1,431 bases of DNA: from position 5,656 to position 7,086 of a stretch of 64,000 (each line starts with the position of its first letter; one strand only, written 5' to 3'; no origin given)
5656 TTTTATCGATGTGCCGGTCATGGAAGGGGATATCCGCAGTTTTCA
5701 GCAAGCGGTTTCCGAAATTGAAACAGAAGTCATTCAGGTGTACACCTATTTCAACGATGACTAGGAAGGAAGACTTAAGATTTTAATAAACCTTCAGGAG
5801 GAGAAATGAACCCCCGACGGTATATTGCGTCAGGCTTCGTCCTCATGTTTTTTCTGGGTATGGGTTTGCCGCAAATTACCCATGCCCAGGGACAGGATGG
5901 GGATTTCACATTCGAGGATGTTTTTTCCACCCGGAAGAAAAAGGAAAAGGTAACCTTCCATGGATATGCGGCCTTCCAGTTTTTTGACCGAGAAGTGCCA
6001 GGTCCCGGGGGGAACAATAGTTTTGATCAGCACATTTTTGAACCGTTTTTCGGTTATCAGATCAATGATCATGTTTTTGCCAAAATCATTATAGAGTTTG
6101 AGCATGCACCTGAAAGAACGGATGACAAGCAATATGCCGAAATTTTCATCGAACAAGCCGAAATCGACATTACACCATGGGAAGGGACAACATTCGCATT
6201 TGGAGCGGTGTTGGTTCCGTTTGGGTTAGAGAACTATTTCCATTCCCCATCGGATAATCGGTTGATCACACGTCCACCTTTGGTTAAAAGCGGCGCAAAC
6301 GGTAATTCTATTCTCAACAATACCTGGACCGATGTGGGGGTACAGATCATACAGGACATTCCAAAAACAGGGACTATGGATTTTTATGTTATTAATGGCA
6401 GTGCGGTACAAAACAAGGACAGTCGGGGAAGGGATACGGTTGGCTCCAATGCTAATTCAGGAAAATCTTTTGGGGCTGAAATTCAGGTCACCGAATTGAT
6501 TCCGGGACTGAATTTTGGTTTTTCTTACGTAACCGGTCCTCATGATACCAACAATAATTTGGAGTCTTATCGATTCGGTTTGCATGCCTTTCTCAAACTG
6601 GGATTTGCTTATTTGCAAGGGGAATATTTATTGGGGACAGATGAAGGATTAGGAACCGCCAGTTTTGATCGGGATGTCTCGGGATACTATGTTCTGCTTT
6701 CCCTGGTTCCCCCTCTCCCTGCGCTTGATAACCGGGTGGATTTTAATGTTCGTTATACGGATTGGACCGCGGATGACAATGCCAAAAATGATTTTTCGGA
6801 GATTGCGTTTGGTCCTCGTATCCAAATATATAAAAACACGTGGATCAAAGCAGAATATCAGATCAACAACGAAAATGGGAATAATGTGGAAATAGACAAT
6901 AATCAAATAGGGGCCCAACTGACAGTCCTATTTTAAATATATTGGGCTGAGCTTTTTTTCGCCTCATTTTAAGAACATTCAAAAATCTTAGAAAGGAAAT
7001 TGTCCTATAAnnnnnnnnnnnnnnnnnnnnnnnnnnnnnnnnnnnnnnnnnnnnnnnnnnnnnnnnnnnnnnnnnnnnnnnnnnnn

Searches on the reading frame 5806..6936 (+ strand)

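Call 23: search_protein_families(library=pfam, proteins=[window:5806-6936:+], max_evalue=0.001)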
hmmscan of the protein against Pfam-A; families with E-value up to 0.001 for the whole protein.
window:5806-6936:+ (376 aa): 2 families
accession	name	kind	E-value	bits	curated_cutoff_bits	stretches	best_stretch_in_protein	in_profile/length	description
PF07396.17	Porin_O_P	-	3.2e-06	27.1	20.9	0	86-225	40-160/370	Phosphate-selective porin O and P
PF16946.11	Porin_OmpG_1_2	-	0.00028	20.7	23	1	39-126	125-210/294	OMPG-porin 1 family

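Call 46: search_protein_families(library=ncbifam, proteins=[window:5806-6936:+], max_evalue=0.001)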
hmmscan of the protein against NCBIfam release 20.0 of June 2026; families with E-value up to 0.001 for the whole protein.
window:5806-6936:+ (376 aa): 0 families
